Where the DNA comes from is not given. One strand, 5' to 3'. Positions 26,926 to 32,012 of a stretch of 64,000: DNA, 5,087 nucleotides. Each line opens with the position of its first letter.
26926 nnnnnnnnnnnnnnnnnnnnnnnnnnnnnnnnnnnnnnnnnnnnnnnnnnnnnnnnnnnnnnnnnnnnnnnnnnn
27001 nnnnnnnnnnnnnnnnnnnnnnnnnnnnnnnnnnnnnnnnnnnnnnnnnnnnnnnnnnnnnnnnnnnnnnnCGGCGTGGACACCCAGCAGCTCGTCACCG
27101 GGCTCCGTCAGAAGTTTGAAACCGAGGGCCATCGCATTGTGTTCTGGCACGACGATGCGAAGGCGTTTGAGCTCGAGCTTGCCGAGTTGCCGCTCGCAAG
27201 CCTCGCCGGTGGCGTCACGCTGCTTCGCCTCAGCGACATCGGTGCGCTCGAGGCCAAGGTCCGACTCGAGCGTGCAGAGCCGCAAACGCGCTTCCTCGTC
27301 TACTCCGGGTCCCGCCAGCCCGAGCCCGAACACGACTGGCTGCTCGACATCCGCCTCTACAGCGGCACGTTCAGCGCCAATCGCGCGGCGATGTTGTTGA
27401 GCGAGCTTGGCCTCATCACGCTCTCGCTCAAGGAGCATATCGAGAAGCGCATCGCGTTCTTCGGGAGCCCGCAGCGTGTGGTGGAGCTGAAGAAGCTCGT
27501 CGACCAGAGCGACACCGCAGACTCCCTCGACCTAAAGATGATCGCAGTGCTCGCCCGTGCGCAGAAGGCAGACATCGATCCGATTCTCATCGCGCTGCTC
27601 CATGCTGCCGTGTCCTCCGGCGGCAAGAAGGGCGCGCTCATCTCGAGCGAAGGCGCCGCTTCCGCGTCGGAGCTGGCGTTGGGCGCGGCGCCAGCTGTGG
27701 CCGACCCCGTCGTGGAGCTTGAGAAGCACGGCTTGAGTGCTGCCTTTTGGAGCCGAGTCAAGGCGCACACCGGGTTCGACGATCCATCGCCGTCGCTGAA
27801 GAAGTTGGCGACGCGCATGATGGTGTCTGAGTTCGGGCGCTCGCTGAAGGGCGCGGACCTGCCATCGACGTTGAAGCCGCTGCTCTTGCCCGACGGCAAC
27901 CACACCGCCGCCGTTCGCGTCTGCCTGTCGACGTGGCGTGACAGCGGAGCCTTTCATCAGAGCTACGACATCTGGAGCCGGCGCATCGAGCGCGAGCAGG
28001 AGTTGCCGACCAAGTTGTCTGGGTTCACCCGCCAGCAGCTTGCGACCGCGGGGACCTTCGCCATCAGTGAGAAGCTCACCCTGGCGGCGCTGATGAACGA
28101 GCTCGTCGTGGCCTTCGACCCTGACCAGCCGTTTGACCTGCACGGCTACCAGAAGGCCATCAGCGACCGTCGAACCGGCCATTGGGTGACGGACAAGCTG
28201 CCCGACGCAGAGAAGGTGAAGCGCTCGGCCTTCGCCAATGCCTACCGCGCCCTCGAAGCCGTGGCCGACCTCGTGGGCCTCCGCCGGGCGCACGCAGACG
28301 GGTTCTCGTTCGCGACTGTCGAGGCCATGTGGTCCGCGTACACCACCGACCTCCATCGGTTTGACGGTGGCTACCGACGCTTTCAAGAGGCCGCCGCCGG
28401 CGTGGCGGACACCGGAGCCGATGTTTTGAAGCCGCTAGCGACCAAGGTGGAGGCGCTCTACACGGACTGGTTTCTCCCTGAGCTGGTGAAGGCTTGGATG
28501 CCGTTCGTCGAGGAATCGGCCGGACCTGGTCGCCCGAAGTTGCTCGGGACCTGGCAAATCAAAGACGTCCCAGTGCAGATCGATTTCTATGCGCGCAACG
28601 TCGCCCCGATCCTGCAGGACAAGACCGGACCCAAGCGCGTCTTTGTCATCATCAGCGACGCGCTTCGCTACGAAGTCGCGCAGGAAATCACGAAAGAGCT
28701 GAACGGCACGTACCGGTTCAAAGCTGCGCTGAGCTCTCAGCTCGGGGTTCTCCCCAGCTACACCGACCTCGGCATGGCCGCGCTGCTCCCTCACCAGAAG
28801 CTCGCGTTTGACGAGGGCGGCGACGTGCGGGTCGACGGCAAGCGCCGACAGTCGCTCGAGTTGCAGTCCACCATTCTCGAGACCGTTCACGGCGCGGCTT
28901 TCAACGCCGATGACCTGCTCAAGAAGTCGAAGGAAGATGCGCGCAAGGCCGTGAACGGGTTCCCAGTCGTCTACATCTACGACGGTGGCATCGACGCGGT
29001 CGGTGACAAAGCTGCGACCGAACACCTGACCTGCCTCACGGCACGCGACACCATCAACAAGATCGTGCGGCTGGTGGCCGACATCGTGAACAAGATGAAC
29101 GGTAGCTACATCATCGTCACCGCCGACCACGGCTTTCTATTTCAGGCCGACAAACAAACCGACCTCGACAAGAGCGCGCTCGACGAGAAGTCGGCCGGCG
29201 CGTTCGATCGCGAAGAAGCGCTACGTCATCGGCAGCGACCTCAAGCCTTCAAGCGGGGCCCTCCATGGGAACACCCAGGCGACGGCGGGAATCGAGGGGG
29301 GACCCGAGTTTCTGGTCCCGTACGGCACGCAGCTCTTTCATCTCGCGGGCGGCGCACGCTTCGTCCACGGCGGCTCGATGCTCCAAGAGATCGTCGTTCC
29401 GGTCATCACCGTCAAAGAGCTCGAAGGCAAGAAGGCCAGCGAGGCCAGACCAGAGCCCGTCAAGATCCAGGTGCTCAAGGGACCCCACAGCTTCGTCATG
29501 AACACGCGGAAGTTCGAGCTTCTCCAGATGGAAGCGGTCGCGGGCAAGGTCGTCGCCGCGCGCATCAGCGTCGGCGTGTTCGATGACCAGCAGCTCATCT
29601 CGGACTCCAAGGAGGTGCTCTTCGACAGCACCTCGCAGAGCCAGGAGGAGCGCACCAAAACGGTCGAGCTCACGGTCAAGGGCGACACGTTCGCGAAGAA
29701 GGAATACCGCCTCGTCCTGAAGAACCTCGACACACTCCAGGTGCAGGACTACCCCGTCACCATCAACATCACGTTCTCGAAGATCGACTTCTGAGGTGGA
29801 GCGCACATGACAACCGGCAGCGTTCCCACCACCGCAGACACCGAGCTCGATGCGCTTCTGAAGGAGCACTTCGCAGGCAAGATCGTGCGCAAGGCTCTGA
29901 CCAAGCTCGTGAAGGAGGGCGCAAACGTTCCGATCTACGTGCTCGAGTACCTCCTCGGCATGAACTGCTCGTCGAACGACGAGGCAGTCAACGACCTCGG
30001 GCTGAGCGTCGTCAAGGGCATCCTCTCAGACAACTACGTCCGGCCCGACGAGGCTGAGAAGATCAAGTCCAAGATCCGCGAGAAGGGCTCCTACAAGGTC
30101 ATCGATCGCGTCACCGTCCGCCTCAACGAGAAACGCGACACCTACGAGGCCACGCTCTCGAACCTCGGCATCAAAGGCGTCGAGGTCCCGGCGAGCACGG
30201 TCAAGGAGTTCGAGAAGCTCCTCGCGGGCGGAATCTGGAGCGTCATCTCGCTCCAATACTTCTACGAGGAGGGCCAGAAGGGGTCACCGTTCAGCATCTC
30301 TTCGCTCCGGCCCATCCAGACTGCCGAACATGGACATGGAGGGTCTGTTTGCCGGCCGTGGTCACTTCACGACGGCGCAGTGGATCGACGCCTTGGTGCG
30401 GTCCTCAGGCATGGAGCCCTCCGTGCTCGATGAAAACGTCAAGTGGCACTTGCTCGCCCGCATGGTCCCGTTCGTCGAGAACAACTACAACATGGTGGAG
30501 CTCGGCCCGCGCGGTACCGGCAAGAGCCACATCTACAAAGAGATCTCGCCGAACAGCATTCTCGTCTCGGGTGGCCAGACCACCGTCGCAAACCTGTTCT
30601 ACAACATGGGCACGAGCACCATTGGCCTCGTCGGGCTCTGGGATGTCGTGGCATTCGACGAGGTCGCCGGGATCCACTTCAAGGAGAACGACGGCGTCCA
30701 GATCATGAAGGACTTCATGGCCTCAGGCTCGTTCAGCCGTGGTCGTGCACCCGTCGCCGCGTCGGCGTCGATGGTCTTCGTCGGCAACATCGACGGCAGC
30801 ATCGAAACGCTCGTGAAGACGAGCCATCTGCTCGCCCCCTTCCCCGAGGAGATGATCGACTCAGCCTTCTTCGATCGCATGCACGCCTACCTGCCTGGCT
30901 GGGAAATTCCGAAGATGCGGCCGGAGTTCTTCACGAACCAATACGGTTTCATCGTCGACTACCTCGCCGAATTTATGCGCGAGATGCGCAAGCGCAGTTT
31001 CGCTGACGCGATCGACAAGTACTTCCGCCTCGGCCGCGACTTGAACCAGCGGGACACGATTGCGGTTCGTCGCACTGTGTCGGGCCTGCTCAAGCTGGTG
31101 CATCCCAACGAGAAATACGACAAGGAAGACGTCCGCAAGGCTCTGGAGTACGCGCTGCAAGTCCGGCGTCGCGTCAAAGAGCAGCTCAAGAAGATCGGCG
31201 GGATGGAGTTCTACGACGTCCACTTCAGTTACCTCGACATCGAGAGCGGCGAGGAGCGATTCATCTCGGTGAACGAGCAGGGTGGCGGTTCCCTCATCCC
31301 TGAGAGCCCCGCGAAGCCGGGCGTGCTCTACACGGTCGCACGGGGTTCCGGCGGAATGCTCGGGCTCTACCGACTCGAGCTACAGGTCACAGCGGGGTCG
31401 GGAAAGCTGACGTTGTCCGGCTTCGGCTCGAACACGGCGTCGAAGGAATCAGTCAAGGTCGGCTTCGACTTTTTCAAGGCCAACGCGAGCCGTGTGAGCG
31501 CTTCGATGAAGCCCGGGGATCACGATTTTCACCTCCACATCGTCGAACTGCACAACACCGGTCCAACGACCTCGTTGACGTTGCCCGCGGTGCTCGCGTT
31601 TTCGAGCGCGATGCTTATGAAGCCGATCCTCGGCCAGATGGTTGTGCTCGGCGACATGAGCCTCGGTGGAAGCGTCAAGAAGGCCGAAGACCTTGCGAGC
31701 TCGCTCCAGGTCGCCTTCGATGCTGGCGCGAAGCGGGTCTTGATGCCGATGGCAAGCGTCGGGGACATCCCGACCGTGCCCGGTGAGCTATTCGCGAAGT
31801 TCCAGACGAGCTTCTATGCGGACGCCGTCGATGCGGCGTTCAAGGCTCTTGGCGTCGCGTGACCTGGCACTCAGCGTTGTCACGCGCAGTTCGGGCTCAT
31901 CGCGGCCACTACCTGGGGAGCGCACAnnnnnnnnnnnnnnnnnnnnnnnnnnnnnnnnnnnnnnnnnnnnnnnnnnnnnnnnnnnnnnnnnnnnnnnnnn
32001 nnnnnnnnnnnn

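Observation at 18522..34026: Complete type-1 BREX gene set plus an embedded BrxU/GmrSD-like type IV restriction enzyme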

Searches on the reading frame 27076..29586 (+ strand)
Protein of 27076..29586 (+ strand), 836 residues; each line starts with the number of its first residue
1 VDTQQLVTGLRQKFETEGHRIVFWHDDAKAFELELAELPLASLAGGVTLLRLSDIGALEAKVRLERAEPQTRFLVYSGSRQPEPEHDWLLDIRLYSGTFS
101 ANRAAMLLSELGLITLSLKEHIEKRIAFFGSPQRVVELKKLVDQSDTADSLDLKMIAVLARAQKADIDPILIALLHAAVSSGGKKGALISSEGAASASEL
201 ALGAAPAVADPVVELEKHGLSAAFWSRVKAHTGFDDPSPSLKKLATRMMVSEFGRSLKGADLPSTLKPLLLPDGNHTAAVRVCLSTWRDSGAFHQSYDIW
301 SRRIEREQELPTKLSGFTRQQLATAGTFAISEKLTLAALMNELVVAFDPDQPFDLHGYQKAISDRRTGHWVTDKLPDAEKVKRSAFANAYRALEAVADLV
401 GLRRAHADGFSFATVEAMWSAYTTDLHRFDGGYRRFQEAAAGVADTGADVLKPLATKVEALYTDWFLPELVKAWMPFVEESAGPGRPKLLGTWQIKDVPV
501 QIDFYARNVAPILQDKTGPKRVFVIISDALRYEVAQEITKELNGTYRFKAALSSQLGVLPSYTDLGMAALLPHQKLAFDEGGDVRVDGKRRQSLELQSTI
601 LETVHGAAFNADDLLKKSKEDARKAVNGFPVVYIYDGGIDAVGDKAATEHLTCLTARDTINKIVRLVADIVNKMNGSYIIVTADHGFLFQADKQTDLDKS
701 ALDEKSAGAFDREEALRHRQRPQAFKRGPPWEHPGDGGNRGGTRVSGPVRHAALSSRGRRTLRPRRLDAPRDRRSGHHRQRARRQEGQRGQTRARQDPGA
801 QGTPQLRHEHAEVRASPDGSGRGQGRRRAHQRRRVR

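Call 4: search_protein_families(library=padloc, proteins=[window:27076-29586:+])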
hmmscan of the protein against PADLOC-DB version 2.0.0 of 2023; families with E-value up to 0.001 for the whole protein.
window:27076-29586:+ (836 aa): 11 families
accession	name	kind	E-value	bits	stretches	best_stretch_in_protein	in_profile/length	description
PDLC02547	PglZ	-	6e-185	614.9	1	1-711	1-662/855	PglZ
PDLC02564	PglZ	-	1.1e-154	515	2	212-709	188-655/855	PglZ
PDLC02563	PglZ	-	3.6e-71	238.6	2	213-704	185-636/831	PglZ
PDLC02557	PglZ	-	4.5e-40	135.6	2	495-697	425-627/834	PglZ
PDLC02553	PglZ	-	7.4e-34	115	1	440-691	412-653/868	PglZ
PDLC02551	PglZ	-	1.1e-25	88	2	491-693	430-635/856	PglZ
PDLC02561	PglZ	-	3.6e-13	46.5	1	243-693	218-635/840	PglZ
PDLC02559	PglZ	-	1.2e-11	41.6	1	517-693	471-652/860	PglZ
PDLC02548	PglZ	-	3.4e-08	30.3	1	518-692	478-658/961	PglZ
PDLC02562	PglZ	-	4.9e-08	29.8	1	521-695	472-645/730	PglZ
PDLC02566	PglZ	-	7e-08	29.1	1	394-704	342-611/774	PglZ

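Call 5: search_protein_families(library=pfam, proteins=[window:27076-29586:+])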
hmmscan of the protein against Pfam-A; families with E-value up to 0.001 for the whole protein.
window:27076-29586:+ (836 aa): 1 family
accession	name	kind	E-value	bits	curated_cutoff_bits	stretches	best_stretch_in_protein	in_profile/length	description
PF08665.17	PglZ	-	1.5e-54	185.1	25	1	520-692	1-177/179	PglZ domain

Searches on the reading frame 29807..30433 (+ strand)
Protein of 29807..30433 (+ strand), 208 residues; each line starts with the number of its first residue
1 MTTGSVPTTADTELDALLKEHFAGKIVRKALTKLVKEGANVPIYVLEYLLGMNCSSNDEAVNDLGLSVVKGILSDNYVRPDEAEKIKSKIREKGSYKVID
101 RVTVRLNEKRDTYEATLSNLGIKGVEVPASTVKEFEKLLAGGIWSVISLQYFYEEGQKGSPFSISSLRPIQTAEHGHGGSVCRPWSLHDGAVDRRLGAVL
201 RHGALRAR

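Call 4: search_protein_families(library=padloc, proteins=[window:29807-30433:+])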
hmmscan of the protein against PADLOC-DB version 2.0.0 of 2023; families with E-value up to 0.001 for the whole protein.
window:29807-30433:+ (208 aa): 5 families
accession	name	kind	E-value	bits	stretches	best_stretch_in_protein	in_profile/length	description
PDLC02506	BrxL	-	2.1e-68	229.2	1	11-174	5-169/680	BrxL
PDLC02508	BrxL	-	1.9e-61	206.2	1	12-174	2-164/698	BrxL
PDLC02509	BrxL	-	9.2e-35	118.2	1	13-153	3-143/535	BrxL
PDLC02505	BrxL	-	7e-09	33.1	1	12-161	2-154/482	BrxL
PDLC02507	BrxL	-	4.7e-07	27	1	32-173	35-167/482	BrxL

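Call 5: search_protein_families(library=pfam, proteins=[window:29807-30433:+])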
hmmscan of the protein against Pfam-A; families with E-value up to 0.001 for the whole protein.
window:29807-30433:+ (208 aa): 1 family
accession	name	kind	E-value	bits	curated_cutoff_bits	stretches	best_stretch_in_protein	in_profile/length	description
PF20442.3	BrxL_N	-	1.5e-48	164.5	28.2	1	20-151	1-132/132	BREX system Lon protease-like protein BrxL N-terminal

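Call 66: list_cluster_members(proteins=[window:29807-30433:+, window:27076-29586:+, window:24660-26225:+, window:26361-27071:+, window:23450-24679:+, window:29378-29794:+, window:34023-34916:+, window:15366-15947:+, window:19154-19735:+, window:38878-39903:-])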
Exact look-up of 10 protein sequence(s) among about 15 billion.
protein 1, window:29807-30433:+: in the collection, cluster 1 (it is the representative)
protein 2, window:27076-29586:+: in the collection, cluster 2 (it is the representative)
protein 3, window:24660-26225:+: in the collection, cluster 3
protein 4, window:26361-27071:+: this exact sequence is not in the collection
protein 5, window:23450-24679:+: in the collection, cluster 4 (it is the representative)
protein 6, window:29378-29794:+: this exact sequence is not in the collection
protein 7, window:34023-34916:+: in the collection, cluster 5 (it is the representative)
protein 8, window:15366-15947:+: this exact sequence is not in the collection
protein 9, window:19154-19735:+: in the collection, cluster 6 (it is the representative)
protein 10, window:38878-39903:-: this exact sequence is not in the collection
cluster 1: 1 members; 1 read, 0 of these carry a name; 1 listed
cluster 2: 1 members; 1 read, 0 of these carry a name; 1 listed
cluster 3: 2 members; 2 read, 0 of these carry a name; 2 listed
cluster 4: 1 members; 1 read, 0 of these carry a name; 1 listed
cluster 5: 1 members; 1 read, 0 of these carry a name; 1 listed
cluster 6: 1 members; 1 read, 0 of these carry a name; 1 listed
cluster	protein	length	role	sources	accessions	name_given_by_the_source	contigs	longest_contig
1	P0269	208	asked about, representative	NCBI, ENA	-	-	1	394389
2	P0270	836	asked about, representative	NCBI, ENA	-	-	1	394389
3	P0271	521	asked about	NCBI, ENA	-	-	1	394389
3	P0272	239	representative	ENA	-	-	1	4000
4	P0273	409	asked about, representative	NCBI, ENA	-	-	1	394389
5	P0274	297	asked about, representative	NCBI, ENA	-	-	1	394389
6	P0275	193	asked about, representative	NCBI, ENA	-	-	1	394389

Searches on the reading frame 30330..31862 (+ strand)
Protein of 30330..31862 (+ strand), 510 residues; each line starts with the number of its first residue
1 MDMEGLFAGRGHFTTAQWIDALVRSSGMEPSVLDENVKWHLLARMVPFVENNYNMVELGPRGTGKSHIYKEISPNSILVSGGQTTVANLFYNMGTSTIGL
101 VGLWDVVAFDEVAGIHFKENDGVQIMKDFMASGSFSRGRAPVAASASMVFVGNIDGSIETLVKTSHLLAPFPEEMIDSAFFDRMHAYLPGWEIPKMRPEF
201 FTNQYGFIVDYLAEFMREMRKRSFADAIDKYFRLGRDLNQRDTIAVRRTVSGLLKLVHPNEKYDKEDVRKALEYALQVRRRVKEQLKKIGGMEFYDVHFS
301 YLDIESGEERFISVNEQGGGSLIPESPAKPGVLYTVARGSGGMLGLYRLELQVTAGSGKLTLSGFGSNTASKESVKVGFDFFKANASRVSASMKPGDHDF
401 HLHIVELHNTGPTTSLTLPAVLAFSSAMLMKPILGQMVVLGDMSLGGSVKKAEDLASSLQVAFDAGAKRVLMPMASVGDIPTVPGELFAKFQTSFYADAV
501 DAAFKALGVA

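Call 4: search_protein_families(library=padloc, proteins=[window:30330-31862:+])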
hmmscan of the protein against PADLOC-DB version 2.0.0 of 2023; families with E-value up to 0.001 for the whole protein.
window:30330-31862:+ (510 aa): 5 families
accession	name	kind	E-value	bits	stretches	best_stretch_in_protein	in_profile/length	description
PDLC02506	BrxL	-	1.2e-255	848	1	1-509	170-679/680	BrxL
PDLC02508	BrxL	-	1.1e-126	421.9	1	1-316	165-479/698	BrxL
PDLC02509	BrxL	-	1.2e-109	365.3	1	2-316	213-532/535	BrxL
PDLC02505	BrxL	-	6.9e-60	201.3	1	2-295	169-469/482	BrxL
PDLC02507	BrxL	-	6.6e-44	148.5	1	9-291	176-465/482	BrxL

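Call 5: search_protein_families(library=pfam, proteins=[window:30330-31862:+])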
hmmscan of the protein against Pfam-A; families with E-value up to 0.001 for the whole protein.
window:30330-31862:+ (510 aa): 2 families
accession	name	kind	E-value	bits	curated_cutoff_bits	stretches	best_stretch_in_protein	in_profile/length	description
PF13337.12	BrxL_ATPase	-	1.5e-137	458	25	1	1-300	14-313/313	Lon-like protease BrxL-like, ATPase domain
PF05362.19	Lon_C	-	3e-09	37.2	21.1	1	346-496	42-192/205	Lon protease (S16) C-terminal proteolytic domain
